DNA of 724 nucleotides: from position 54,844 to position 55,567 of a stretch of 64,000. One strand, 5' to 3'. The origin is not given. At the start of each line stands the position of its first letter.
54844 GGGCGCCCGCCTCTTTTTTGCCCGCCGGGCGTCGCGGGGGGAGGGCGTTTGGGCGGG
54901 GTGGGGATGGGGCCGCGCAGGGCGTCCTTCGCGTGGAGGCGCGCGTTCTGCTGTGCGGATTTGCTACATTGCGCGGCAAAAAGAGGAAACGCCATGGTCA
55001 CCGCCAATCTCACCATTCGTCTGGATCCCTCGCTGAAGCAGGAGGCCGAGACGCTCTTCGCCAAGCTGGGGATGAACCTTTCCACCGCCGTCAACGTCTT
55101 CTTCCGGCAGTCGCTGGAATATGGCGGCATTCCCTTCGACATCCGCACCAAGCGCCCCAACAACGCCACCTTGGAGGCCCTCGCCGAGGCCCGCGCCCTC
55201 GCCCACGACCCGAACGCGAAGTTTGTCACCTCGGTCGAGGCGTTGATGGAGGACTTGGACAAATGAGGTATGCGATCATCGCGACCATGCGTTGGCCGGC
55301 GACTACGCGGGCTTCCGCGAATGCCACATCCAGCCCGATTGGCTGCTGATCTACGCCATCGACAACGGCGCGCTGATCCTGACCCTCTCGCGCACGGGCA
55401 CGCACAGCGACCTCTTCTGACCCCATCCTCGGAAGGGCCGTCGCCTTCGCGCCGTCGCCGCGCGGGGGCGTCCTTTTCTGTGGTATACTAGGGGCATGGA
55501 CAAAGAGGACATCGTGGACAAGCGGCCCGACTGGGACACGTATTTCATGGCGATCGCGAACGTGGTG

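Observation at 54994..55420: Intact DinJ antitoxin followed by a decayed YafQ toxin remnant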

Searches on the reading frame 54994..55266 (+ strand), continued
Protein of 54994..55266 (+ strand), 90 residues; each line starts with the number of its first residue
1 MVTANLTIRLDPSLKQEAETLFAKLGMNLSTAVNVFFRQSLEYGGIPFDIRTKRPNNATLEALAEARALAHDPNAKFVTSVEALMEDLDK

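Call 35: find_encoding_contigs(protein=P0140, flank=3000, max_places=3)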
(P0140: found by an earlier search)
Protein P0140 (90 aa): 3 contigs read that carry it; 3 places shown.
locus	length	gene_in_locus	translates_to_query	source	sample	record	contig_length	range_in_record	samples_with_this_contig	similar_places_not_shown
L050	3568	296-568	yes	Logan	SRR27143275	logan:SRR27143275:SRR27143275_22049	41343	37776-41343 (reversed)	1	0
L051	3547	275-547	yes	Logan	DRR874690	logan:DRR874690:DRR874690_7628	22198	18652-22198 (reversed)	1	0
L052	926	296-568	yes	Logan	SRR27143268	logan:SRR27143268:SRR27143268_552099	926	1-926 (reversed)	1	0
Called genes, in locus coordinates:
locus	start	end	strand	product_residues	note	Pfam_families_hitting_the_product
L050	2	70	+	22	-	?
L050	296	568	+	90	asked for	PF04221:RelB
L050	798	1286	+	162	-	PF00383:dCMP_cyt_deam_1, PF14437:MafB19-deam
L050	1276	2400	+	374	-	-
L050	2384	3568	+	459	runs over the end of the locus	PF00206:Lyase_1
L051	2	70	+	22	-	?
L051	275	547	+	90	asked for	PF04221:RelB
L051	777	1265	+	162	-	PF00383:dCMP_cyt_deam_1, PF14437:MafB19-deam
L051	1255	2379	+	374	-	-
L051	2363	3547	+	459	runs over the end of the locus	PF00206:Lyase_1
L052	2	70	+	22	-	?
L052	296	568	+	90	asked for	PF04221:RelB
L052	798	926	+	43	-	?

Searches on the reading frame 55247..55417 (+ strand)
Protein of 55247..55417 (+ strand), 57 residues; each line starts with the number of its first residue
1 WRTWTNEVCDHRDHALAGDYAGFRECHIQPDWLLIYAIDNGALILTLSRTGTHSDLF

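Call 7: search_protein_families(library=pfam, proteins=[window:55247-55417:+], max_evalue=1)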
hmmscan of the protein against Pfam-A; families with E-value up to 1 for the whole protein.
window:55247-55417:+ (57 aa): 2 families
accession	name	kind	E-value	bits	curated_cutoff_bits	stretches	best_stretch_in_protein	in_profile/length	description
PF15738.11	YafQ_toxin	-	1.3e-20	73.9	30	1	10-57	42-87/88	Bacterial toxin of type II toxin-antitoxin system, YafQ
PF05016.21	ParE_toxin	-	0.00033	21.6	23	1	16-56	53-88/89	ParE toxin of type II toxin-antitoxin system, parDE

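Call 8: search_protein_families(library=ncbifam, proteins=[window:55247-55417:+], max_evalue=1)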
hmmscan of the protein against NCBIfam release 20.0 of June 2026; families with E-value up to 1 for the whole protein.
window:55247-55417:+ (57 aa): 3 families
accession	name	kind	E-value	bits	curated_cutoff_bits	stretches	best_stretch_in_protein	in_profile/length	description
TIGR02385.1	RelE_StbE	subfamily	1.7e-16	60.5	27.9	1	7-57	39-88/88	type II toxin-antitoxin system mRNA interferase toxin, RelE/StbE family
TIGR00053.1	TIGR00053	subfamily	3.2e-14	53.3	87.25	1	11-57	45-91/92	YafQ family addiction module toxin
NF010496.0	PRK13915.1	equivalog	0.095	11.8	262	1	16-53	196-233/307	glucosyl-3-phosphoglycerate synthase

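Call 10: find_homologous_proteins(query=window:55247-55417:+)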
Query window:55247-55417:+ (57 aa): 5201 proteins with E <= 0.001 among 5201 candidates; the best 120 are listed.
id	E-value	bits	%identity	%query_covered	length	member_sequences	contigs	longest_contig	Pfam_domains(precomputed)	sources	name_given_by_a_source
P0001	1.9e-21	92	88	84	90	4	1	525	PF15738.12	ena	-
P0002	2.5e-21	92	89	82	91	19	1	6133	PF15738.12,PF05016.22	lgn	-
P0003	2.8e-21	92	89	82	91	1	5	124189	PF15738.12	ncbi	-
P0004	2.8e-21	92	89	82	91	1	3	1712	PF15738.12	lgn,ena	-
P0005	2.9e-21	92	89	82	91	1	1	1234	PF15738.12,PF05016.22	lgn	-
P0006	2.9e-21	92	89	82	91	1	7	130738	PF15738.12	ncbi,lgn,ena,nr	ncbi:MAG: type II toxin-antitoxin system YafQ family toxin [Lachnospiraceae bacterium]|nr:type II to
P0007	3.7e-21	92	89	82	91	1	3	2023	PF15738.12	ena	-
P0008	7.4e-21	91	82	86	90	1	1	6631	PF15738.12,PF05016.22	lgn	-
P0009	7.5e-21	91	82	86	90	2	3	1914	PF15738.12,PF05016.22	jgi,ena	-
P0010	9.4e-21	90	89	82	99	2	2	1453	PF15738.12,PF05016.22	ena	-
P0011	1.3e-20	90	85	82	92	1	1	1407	PF15738.12,PF05016.22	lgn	-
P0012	1.4e-20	90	76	98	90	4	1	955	PF15738.12,PF05016.22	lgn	-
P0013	1.4e-20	90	76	98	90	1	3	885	PF15738.12,PF05016.22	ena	-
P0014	1.4e-20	90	76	98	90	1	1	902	PF15738.12,PF05016.22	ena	-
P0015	1.4e-20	90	76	98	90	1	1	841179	PF15738.12,PF05016.22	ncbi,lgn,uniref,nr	ncbi:type II toxin-antitoxin system YafQ family toxin [Selenomonas ruminantium]|uniref:mRNA interfer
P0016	1.5e-20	90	85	82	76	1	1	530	PF15738.12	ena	-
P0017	1.6e-20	90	85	82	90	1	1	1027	PF15738.12,PF05016.22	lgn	-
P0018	1.6e-20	90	76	98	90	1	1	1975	PF15738.12,PF05016.22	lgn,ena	-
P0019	1.6e-20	90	87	82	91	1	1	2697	PF15738.12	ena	-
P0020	1.7e-20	89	98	74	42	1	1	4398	PF15738.12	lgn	-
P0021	1.8e-20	89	85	82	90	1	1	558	PF15738.12,PF05016.22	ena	-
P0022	1.9e-20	89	87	82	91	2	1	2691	PF15738.12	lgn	-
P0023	2.1e-20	89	87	82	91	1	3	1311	PF15738.12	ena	-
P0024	2.1e-20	89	87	82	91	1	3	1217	PF15738.12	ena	-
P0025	2.3e-20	89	78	88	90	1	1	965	PF15738.12,PF05016.22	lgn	-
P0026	2.3e-20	89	85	82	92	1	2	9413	PF15738.12,PF05016.22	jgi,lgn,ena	-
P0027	2.3e-20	89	79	84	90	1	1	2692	PF15738.12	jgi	jgi:mRNA interferase YafQ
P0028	2.3e-20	89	85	82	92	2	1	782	PF15738.12,PF05016.22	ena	-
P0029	2.3e-20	89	85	82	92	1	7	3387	PF15738.12,PF05016.22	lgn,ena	-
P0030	2.3e-20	89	85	82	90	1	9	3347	PF15738.12,PF05016.22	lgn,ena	-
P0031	2.6e-20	89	85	82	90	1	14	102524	PF15738.12,PF05016.22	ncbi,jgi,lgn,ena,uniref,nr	ncbi:type II toxin-antitoxin system YafQ family toxin [Schwartzia succinivorans]|jgi:mRNA interferas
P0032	3.1e-20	89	87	82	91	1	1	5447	PF15738.12,PF05016.22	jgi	-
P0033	3.2e-20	89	83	82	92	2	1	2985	PF15738.12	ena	-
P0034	3.2e-20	89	85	82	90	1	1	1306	PF15738.12,PF05016.22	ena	-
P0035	3.3e-20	89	87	82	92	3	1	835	PF15738.12,PF05016.22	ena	-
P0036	3.4e-20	89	83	82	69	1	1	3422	PF15738.12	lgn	-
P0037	3.5e-20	88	78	86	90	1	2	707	PF15738.12,PF05016.22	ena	-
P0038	3.6e-20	88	85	82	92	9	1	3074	PF15738.12,PF05016.22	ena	-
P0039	3.8e-20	88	87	82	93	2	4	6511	PF15738.12,PF05016.22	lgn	-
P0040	3.8e-20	88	85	82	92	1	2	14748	PF15738.12,PF05016.22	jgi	jgi:mRNA interferase YafQ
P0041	3.9e-20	88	83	82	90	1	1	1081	PF15738.12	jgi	jgi:mRNA interferase YafQ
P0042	4.2e-20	88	87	82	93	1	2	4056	PF15738.12,PF05016.22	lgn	-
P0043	4.4e-20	88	81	82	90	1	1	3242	PF15738.12,PF05016.22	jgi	jgi:mRNA interferase YafQ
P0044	4.8e-20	88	83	82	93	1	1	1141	PF15738.12,PF05016.22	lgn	-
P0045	5.0e-20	88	85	82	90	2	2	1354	PF15738.12,PF05016.22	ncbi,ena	-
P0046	5.1e-20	88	83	82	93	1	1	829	PF15738.12,PF05016.22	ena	-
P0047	5.5e-20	88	75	98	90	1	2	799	PF15738.12,PF05016.22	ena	-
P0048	5.6e-20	88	85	82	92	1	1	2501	PF15738.12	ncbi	-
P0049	6.1e-20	88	87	82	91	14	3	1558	PF15738.12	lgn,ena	-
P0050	6.5e-20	88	75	98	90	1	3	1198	PF15738.12,PF05016.22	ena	-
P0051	6.8e-20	88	85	82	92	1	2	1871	PF15738.12,PF05016.22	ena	-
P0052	7.0e-20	88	81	82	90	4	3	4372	PF15738.12,PF05016.22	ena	-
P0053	7.0e-20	88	87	82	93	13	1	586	PF15738.12,PF05016.22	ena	-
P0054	7.1e-20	88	85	82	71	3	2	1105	PF15738.12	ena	-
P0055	7.7e-20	87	79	89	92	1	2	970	PF15738.12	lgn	-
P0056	7.7e-20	87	81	82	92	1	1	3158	PF15738.12,PF05016.22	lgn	-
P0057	8.1e-20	87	85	82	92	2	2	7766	PF15738.12,PF05016.22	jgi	jgi:mRNA interferase YafQ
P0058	8.1e-20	87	87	82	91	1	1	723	PF15738.12,PF05016.22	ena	-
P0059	8.9e-20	87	83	82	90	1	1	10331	PF15738.12,PF05016.22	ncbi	-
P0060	9.0e-20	87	85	82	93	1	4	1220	PF15738.12,PF05016.22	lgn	-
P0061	9.1e-20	87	83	82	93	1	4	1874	PF15738.12,PF05016.22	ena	-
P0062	9.9e-20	87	85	82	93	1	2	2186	PF15738.12,PF05016.22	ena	-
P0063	1.0e-19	87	83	82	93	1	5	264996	PF15738.12,PF05016.22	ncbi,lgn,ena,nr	ncbi:MAG TPA: type II toxin-antitoxin system YafQ family toxin [Candidatus Aphodovivens excrementavi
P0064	1.1e-19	87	85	82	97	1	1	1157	PF15738.12,PF05016.22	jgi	-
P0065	1.1e-19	87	85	82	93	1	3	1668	PF15738.12,PF05016.22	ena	-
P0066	1.3e-19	87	85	82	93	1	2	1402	PF15738.12,PF05016.22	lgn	-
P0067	1.3e-19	87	85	82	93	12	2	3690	PF15738.12,PF05016.22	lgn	-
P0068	1.4e-19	87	87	82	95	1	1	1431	PF15738.12,PF05016.22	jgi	-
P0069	1.4e-19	87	81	82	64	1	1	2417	PF15738.12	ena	-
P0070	1.4e-19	87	79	82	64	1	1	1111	PF15738.12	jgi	jgi:mRNA interferase YafQ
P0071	1.4e-19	87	81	82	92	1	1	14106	PF15738.12,PF05016.22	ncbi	-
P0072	1.4e-19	87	78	88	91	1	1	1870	PF15738.12,PF05016.22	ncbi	-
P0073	1.5e-19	87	81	84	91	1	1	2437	PF15738.12,PF05016.22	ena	-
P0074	1.5e-19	87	83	82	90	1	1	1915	PF15738.12,PF05016.22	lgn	-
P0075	1.5e-19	86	85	82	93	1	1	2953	PF15738.12,PF05016.22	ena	-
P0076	1.5e-19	86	83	82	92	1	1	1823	PF15738.12,PF05016.22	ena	-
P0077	1.6e-19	86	76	93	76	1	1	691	PF15738.12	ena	-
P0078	1.7e-19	86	83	82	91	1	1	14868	PF15738.12,PF05016.22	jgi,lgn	-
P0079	1.7e-19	86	83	82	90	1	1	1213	PF15738.12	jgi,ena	-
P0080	1.8e-19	86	85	82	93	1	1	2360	PF15738.12,PF05016.22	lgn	-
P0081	1.8e-19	86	85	82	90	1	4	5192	PF15738.12,PF05016.22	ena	-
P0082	1.8e-19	86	85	82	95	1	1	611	PF15738.12,PF05016.22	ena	-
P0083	1.8e-19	86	83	82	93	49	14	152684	PF15738.12,PF05016.22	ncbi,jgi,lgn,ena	jgi:mRNA interferase YafQ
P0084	1.9e-19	86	87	82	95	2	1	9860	PF15738.12,PF05016.22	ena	-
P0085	2.0e-19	86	81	82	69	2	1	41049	PF15738.12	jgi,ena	-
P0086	2.0e-19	86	83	82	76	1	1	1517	PF15738.12,PF05016.22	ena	-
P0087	2.1e-19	86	83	82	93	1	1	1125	PF15738.12,PF05016.22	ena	-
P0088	2.2e-19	86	83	82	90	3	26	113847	PF15738.12,PF05016.22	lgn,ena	-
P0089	2.2e-19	86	83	82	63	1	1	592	PF15738.12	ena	-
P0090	2.2e-19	86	81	82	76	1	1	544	PF15738.12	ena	-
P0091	2.4e-19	86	83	82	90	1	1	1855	PF15738.12,PF05016.22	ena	-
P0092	2.4e-19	86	83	82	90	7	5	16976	PF15738.12,PF05016.22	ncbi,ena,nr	ncbi:MAG: type II toxin-antitoxin system YafQ family toxin [Selenomonadaceae bacterium]|nr:type II t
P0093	2.4e-19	86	85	82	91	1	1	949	PF15738.12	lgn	-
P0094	2.7e-19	86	83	82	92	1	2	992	PF15738.12,PF05016.22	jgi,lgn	jgi:mRNA interferase YafQ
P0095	2.7e-19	86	81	82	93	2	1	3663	PF15738.12,PF05016.22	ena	-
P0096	2.8e-19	86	83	82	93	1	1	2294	PF15738.12,PF05016.22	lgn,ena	-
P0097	2.8e-19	86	83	82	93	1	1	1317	PF15738.12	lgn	-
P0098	2.9e-19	86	83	82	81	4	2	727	PF15738.12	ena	-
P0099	3.0e-19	86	87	81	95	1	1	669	PF15738.12,PF05016.22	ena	-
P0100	3.0e-19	86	83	82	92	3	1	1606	PF15738.12,PF05016.22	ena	-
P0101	3.0e-19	86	79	84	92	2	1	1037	PF15738.12,PF05016.22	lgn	-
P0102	3.0e-19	86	85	82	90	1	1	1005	PF15738.12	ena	-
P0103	3.1e-19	85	83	82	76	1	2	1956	PF15738.12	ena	-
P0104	3.2e-19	85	83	82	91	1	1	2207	PF15738.12,PF05016.22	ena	-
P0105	3.2e-19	85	81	82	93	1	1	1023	PF15738.12,PF05016.22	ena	-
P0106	3.2e-19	85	81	82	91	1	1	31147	PF15738.12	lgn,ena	-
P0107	3.3e-19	85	85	82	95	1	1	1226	PF15738.12,PF05016.22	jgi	jgi:mRNA interferase YafQ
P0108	3.5e-19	85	85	82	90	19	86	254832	PF15738.12,PF05016.22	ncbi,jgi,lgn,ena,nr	ncbi:MAG: type II toxin-antitoxin system YafQ family toxin [Lachnospiraceae bacterium]|jgi:mRNA inte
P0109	3.5e-19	85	81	82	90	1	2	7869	PF15738.12,PF05016.22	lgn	-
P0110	3.5e-19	85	83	82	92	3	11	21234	PF15738.12,PF05016.22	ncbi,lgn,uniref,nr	ncbi:MAG: type II toxin-antitoxin system YafQ family toxin [Adlercreutzia sp.]|uniref:type II toxin-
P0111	3.6e-19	85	81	82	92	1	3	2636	PF15738.12,PF05016.22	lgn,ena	-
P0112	3.6e-19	85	85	82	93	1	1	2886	PF15738.12,PF05016.22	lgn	-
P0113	3.6e-19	85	81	82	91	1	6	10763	PF15738.12,PF05016.22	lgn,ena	-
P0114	3.6e-19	85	81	82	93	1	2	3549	PF15738.12,PF05016.22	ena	-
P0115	3.6e-19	85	89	79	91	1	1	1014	PF15738.12,PF05016.22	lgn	-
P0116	3.6e-19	85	81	82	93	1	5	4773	PF15738.12,PF05016.22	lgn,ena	-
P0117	3.6e-19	85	79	82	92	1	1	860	PF15738.12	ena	-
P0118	3.7e-19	85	81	82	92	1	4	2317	PF15738.12,PF05016.22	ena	-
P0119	3.7e-19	85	81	82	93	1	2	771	PF15738.12,PF05016.22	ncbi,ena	-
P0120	3.9e-19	85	85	82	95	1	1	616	PF15738.12,PF05016.22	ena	-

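Call 14: find_encoding_contigs(protein=P0002, flank=3000, max_places=6)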
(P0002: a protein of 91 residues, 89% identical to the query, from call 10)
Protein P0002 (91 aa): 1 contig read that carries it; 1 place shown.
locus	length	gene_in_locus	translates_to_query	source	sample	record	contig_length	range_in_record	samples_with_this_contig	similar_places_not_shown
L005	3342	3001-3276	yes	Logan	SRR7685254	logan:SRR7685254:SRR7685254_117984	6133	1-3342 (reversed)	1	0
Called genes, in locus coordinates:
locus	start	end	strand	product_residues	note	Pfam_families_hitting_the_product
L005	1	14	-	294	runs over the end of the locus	PF02086:MethyltransfD12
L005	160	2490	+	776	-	PF10592:AIPR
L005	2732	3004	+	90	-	PF04221:RelB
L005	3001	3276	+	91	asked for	PF15738:YafQ_toxin, PF05016:ParE_toxin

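Call 27: search_solved_structures(query=P0002, show_alignments=2, max_evalue=0.001)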
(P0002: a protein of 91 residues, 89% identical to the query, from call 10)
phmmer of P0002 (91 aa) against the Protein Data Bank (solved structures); distinct sequences matched with E-value up to 0.001: 11.
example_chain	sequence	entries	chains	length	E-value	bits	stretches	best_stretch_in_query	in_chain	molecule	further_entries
1z8m_A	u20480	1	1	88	3.9e-18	68.6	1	7-91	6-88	conserved hypothetical protein HP0894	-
4ltt_A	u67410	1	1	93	4.8e-18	68.3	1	7-91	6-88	Uncharacterized protein, toxin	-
4ml2_A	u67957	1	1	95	7.9e-18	67.6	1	5-91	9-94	mRNA interferase YafQ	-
4q2u_B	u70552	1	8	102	1e-17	67.3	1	5-91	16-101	mRNA interferase YafQ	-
4nrn_A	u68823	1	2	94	1.8e-17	66.5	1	7-91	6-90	metal-bound toxin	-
2otr_A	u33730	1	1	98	2e-17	66.3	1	7-91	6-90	Hypothetical protein HP0892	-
4ml0_B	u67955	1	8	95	2.1e-17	66.2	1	5-91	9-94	Predicted toxin of the YafQ-DinJ toxin-antitoxin system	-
4ls4_A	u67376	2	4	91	3e-17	65.8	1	7-91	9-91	Uncharacterized protein, Toxin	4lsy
4mmg_A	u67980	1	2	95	9.7e-17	64.1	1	5-91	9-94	mRNA interferase YafQ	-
9lew_B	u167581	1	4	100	1.6e-16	63.5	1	3-91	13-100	Type II toxin-antitoxin system YafQ family toxin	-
4mmj_A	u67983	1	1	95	2.6e-16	62.7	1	5-91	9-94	Addiction module toxin, RelE/StbE family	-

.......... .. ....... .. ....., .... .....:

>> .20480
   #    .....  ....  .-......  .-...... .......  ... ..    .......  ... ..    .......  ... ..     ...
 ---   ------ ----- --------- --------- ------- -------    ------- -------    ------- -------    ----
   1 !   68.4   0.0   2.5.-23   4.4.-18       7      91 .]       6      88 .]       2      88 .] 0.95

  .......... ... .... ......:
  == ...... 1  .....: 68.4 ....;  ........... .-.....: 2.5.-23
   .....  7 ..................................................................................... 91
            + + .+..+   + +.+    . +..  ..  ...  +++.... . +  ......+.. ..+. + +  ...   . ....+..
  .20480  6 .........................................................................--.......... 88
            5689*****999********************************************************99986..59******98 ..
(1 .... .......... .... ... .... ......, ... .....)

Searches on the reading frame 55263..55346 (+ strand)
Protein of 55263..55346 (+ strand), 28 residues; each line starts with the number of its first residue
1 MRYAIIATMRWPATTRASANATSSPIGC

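Call 7: search_protein_families(library=pfam, proteins=[window:55263-55346:+], max_evalue=1)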
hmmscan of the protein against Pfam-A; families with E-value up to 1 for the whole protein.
window:55263-55346:+ (28 aa): 0 families

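Call 8: search_protein_families(library=ncbifam, proteins=[window:55263-55346:+], max_evalue=1)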
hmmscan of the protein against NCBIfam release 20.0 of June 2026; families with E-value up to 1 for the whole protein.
window:55263-55346:+ (28 aa): 0 families
